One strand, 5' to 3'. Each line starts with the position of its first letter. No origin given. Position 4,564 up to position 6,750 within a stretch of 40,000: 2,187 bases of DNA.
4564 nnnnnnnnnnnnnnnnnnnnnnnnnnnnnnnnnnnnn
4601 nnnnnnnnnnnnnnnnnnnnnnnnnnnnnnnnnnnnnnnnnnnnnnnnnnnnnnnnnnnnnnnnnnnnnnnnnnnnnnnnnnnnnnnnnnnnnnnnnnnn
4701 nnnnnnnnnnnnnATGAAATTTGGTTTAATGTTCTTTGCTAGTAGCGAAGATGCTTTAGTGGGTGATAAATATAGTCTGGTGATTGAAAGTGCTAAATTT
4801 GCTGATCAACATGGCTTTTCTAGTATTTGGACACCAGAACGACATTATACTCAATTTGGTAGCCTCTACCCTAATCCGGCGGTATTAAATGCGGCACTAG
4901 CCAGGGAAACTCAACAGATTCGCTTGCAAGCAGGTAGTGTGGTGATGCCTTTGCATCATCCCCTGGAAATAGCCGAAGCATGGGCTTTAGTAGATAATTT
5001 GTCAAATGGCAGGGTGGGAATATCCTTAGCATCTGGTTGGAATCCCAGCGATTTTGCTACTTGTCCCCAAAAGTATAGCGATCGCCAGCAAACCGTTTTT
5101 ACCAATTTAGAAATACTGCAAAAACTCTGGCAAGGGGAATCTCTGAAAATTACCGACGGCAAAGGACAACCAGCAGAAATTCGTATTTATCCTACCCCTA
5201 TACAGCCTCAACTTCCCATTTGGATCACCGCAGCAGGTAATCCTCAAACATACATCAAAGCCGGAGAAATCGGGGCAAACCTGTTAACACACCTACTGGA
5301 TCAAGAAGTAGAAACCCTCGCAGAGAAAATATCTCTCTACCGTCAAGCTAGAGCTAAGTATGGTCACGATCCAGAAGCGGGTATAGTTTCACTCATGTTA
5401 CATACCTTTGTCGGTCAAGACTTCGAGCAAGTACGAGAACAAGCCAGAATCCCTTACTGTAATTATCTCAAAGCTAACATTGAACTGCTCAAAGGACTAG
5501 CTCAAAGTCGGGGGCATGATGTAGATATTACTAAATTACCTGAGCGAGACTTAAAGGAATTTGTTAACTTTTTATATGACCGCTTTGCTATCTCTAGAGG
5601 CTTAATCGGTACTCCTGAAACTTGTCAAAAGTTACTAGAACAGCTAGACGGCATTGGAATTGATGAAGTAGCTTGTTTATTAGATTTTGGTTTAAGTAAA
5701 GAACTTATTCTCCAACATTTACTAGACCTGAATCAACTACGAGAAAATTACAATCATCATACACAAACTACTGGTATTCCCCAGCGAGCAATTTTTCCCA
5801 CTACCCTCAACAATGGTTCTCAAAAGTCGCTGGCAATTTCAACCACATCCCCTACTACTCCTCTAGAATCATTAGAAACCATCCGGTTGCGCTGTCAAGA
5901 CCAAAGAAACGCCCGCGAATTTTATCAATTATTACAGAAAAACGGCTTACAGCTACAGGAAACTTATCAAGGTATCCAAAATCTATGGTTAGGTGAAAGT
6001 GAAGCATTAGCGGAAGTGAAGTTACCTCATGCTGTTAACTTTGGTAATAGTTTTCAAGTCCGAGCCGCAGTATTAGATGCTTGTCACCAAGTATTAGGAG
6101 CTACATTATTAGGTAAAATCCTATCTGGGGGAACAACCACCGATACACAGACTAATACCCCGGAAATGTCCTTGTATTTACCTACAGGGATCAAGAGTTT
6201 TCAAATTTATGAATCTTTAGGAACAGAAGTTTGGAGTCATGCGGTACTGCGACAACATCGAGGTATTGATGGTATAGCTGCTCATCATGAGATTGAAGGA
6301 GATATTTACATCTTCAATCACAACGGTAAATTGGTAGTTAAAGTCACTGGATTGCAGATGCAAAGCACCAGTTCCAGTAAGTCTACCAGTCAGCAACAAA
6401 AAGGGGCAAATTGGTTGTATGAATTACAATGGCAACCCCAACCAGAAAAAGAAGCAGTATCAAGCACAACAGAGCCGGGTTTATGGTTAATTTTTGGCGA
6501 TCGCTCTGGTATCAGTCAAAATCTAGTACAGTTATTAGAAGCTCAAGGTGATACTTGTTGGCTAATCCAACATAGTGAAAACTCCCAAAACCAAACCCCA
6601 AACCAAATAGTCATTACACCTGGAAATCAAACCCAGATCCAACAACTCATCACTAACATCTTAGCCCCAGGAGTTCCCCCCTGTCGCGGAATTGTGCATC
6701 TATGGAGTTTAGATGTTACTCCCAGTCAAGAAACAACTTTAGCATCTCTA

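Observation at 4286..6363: PKS dehydratase split in two by an inserted LLM domain, and also split across two genes at an ATGA overlap beside an A5 run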

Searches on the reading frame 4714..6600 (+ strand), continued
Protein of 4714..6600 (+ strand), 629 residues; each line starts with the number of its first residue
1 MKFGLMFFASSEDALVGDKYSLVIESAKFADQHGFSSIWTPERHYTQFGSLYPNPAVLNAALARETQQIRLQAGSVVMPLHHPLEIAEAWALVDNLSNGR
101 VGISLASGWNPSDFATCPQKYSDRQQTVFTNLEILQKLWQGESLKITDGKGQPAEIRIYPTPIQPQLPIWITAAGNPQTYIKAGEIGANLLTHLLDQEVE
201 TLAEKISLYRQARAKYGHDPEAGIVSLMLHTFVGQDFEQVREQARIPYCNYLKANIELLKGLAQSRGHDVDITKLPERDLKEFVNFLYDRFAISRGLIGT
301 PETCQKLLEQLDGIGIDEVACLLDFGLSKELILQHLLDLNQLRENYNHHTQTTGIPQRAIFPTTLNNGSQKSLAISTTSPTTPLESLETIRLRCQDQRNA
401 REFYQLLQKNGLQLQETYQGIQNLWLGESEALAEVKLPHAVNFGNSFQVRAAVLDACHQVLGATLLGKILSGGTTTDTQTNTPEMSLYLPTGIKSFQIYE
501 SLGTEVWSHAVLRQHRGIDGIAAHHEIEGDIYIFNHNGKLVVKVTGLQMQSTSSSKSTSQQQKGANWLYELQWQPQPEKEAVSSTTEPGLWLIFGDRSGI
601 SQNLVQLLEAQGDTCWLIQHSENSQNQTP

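Call 71: search_protein_families(library=pfam, proteins=[L091:3883-8985:+, L091:9001-13602:+], max_evalue=0.00001)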
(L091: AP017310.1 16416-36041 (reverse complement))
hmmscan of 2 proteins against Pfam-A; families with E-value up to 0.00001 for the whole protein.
L091:3883-8985:+ (1701 aa): 12 families
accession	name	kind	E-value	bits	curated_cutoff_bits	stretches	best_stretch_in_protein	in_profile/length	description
PF00109.32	ketoacyl-synt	-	5.9e-103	344.3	20.8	1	701-949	2-252/252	Beta-ketoacyl synthase, N-terminal domain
PF00501.34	AMP-binding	-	4.6e-64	217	29.9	1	22-414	2-384/384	AMP-binding enzyme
PF00698.26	Acyl_transf_1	-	3.9e-57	194.6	32.7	1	1218-1501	2-280/319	Acyl transferase domain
PF02801.28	Ketoacyl-synt_C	-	4.3e-48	162.7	20.8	1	957-1075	1-119/119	Beta-ketoacyl synthase, C-terminal domain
PF22621.2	CurL-like_PKS_C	-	1.8e-24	85.9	27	1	1139-1201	1-64/64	CurL-like, PKS C-terminal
PF21089.3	PKS_DH_N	-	4.6e-22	78.3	27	1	1578-1679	1-102/103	Polyketide synthase dehydratase domain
PF22336.2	RhiE-like_linker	-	1.9e-14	53.8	27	1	1143-1206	2-65/67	RhiE-like, KS-MAT linker domain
PF00550.31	PP-binding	-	6.9e-14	52.3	20.8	1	616-681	2-67/67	Phosphopantetheine attachment site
PF16197.11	KAsynt_C_assoc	-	7.2e-14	52.6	33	1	1079-1186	3-107/111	Ketoacyl-synthetase C-terminal extension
PF23024.1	AMP-dom_DIP2-like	-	1.8e-11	44.5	27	1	458-572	2-108/110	Disco-interacting protein 2-like, AMP domain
PF00108.29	Thiolase_N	-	7.4e-07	29.2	26.4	1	862-901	76-115/260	Thiolase, N-terminal domain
PF24919.1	Mug62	-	5.7e-06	26.5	27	0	465-570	31-148/164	Meiotically up-regulated gene 62 protein-like domain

L091:9001-13602:+ (1534 aa): 13 families
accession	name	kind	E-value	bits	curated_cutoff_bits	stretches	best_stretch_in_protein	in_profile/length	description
PF08659.16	KR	-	7.4e-57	192.6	22.6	1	1121-1316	1-180/180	KR domain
PF00296.26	Bac_luciferase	-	8.9e-50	170.2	27.9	1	1-317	1-313/314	Luciferase-like monooxygenase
PF14765.12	PS-DH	-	1.9e-33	115.8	23.7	1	367-525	4-163/166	Polyketide synthase dehydratase N-terminal domain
PF08242.18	Methyltransf_12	-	2.4e-21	76.7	30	1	751-851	1-98/98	Methyltransferase domain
PF00550.31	PP-binding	-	4.2e-16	59.4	20.8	1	1419-1484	3-67/67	Phosphopantetheine attachment site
PF08241.18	Methyltransf_11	-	1.1e-14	55.3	21.2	1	751-853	1-95/95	Methyltransferase domain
PF13489.12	Methyltransf_23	-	3.3e-14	53.4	27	1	727-903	1-160/164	Methyltransferase domain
PF13649.12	Methyltransf_25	-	4.8e-13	50.1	27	1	750-849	1-97/97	Methyltransferase domain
PF13847.12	Methyltransf_31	-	1.1e-08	35.4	27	1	748-854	5-110/145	Methyltransferase domain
PF18558.8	HTH_51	-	1.4e-08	34.8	50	1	578-646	20-85/88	Methyltransferase, Helix-turn-helix domain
PF00106.31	adh_short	-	7.8e-07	29.2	26.6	0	1124-1293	4-157/195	short chain dehydrogenase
PF10294.15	Methyltransf_16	-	3.3e-06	27.4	21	1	723-847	24-149/174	Lysine methyltransferase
PF01209.24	Ubie_methyltran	-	3.4e-06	27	20.1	1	730-860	35-158/233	ubiE/COQ5 methyltransferase family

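Call 80: get_annotated_region(hit=H2, flank=15000)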
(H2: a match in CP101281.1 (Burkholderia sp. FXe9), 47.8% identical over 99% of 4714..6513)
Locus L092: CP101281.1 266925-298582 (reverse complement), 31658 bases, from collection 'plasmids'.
description: Burkholderia sp. FXe9 plasmid unnamed1, complete sequence
organism: Burkholderia sp. FXe9 (NCBI taxid 2962884)
taxonomy: Bacteria; Pseudomonadota; Betaproteobacteria; Burkholderiales; Burkholderiaceae; Burkholderia; Burkholderia sp. FXe9
host: -; source: bacteria,soil; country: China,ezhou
typing (MOB-suite, as given by PLSDB): non-mobilizable
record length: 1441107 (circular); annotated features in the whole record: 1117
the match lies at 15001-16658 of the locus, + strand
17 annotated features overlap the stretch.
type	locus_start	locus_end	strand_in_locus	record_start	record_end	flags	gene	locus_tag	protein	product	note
CDS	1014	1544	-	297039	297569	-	-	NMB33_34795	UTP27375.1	OsmC family protein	-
CDS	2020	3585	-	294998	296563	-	-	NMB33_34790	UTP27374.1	methyl-accepting chemotaxis protein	-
CDS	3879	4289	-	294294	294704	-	-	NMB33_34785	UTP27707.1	VOC family protein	-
CDS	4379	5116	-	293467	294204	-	-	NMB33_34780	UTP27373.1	formylglycine-generating enzyme family protein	-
CDS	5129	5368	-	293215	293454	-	-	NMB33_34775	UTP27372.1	hypothetical protein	-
CDS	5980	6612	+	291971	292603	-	-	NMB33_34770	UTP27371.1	alpha/beta fold hydrolase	-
CDS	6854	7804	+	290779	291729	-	-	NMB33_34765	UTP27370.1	SDR family oxidoreductase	-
CDS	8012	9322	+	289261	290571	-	-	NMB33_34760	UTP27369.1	diaminobutyrate--2-oxoglutarate transaminase family protein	-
CDS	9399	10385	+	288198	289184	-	-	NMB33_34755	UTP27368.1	TauD/TfdA family dioxygenase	-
CDS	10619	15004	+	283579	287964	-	-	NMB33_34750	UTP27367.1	AMP-binding protein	-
CDS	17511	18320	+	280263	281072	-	-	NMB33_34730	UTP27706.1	beta-ketoacyl reductase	-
CDS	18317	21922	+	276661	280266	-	-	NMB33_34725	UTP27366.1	SDR family oxidoreductase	-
CDS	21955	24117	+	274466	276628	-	-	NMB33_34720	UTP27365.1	phosphopantetheine-binding protein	-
CDS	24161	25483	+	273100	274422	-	-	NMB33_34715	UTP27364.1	acyltransferase domain-containing protein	-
CDS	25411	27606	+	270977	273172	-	-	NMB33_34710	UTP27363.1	aminotransferase class III-fold pyridoxal phosphate-dependent enzyme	-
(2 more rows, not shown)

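Call 86: get_annotated_region(hit=H1, flank=6000)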
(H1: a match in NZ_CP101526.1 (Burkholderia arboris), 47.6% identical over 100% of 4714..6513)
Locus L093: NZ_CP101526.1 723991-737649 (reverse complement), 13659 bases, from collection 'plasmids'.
description: Burkholderia arboris strain MEC_B345 plasmid pla_2, complete sequence
organism: Burkholderia arboris (NCBI taxid 488730)
taxonomy: Bacteria; Pseudomonadota; Betaproteobacteria; Burkholderiales; Burkholderiaceae; Burkholderia; Burkholderia arboris
host: -; source: mixed culture,soil; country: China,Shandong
typing (MOB-suite, as given by PLSDB): non-mobilizable
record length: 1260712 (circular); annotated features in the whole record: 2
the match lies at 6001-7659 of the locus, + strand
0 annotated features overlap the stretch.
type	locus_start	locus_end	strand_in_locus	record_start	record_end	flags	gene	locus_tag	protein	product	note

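Call 88: search_protein_families(library=pfam, proteins=[L093:1595-6001:+, L093:6001-9321:+], max_evalue=0.00001)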
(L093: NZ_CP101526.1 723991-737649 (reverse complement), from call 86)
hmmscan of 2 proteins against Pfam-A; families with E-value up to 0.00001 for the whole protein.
L093:1595-6001:+ (1469 aa): 10 families
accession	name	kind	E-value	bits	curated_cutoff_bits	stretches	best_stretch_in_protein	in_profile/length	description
PF00109.32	ketoacyl-synt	-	2e-89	299.9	20.8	1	682-913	3-252/252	Beta-ketoacyl synthase, N-terminal domain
PF00501.34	AMP-binding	-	2.6e-72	244.2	29.9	1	21-413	6-384/384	AMP-binding enzyme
PF02801.28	Ketoacyl-synt_C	-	1.9e-47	160.6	20.8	1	922-1038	2-118/119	Beta-ketoacyl synthase, C-terminal domain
PF21089.3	PKS_DH_N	-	1.3e-22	80.1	27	1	1339-1443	1-103/103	Polyketide synthase dehydratase domain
PF16197.11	KAsynt_C_assoc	-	9.3e-20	71.5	33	1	1042-1154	2-109/111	Ketoacyl-synthetase C-terminal extension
PF22621.2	CurL-like_PKS_C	-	2.1e-19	69.6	27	1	1105-1168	1-64/64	CurL-like, PKS C-terminal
PF22336.2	RhiE-like_linker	-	3.7e-11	43.3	27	1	1109-1174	2-66/67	RhiE-like, KS-MAT linker domain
PF00550.31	PP-binding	-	5.6e-11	43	20.8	1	601-662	5-66/67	Phosphopantetheine attachment site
PF23024.1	AMP-dom_DIP2-like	-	2.4e-08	34.4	27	1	456-566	2-104/110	Disco-interacting protein 2-like, AMP domain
PF00108.29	Thiolase_N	-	7.4e-06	26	26.4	0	809-863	57-113/260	Thiolase, N-terminal domain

L093:6001-9321:+ (1107 aa): 6 families
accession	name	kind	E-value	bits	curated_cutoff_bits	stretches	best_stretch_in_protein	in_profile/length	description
PF08659.16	KR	-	8.4e-59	198.9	22.6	1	729-902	1-180/180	KR domain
PF00296.26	Bac_luciferase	-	1.6e-51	176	27.9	1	1-318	1-314/314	Luciferase-like monooxygenase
PF14765.12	PS-DH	-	1.6e-27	96.5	23.7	1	355-510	2-162/166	Polyketide synthase dehydratase N-terminal domain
PF00550.31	PP-binding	-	2e-13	50.8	20.8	1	1006-1071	3-67/67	Phosphopantetheine attachment site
PF00106.31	adh_short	-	1.8e-10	41.1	26.6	1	731-888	3-166/195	short chain dehydrogenase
PF13561.12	adh_short_C2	-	2e-08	34.6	27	1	739-882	7-154/236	Enoyl-(Acyl carrier protein) reductase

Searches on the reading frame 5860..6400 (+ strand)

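Call 34: search_solved_structures(query=window:5860-6400:+, max_evalue=1, show_alignments=3)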
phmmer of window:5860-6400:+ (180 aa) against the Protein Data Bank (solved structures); distinct sequences matched with E-value up to 1: 23.
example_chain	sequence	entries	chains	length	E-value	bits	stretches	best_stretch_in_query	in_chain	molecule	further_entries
3kg9_A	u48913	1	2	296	3.5e-12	49.7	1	5-172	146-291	CurK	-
5tz5_A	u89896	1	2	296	3.5e-12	49.7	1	5-172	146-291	CurK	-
5tz6_A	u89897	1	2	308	5.3e-12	49.1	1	4-168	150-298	CurJ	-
3kg8_A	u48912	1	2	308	5.3e-12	49.1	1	4-168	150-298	CurJ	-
5tz7_A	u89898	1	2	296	1.8e-11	47.4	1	5-172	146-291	CurK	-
3kg6_A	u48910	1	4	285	2.9e-11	46.7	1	5-168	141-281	CurF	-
7tzl_A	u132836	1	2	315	1.2e-08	38.2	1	12-168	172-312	3-oxoacyl-[acyl-carrier-protein] reductase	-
8qk4_A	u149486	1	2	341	4.2e-06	29.9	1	5-169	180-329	Polyketide synthase PksJ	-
4ooc_A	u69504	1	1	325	8.9e-06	28.8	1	11-167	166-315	Phthiocerol synthesis polyketide synthase type I PpsC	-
5l84_A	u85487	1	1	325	9e-06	28.8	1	11-167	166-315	Phthiocerol synthesis polyketide synthase type I PpsC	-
5i0k_A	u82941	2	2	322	9.3e-06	28.8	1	11-167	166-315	Phthiocerol synthesis polyketide synthase type I PpsC | Phthiocerol/phenolphthiocerol synthesis polyketide synthase type I PpsC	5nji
7zmf_A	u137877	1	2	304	0.0002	24.5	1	9-168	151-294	Putative polyketide synthase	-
5hqw_A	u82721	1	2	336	0.00028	24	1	4-88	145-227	Putative polyketide synthase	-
9d2z_A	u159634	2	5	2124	0.0026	20.8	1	29-173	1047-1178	Mycocerosic acid synthase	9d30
9d2y_A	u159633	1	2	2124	0.0026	20.8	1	29-173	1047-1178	Multifunctional mycocerosic acid synthase membrane-associated MAS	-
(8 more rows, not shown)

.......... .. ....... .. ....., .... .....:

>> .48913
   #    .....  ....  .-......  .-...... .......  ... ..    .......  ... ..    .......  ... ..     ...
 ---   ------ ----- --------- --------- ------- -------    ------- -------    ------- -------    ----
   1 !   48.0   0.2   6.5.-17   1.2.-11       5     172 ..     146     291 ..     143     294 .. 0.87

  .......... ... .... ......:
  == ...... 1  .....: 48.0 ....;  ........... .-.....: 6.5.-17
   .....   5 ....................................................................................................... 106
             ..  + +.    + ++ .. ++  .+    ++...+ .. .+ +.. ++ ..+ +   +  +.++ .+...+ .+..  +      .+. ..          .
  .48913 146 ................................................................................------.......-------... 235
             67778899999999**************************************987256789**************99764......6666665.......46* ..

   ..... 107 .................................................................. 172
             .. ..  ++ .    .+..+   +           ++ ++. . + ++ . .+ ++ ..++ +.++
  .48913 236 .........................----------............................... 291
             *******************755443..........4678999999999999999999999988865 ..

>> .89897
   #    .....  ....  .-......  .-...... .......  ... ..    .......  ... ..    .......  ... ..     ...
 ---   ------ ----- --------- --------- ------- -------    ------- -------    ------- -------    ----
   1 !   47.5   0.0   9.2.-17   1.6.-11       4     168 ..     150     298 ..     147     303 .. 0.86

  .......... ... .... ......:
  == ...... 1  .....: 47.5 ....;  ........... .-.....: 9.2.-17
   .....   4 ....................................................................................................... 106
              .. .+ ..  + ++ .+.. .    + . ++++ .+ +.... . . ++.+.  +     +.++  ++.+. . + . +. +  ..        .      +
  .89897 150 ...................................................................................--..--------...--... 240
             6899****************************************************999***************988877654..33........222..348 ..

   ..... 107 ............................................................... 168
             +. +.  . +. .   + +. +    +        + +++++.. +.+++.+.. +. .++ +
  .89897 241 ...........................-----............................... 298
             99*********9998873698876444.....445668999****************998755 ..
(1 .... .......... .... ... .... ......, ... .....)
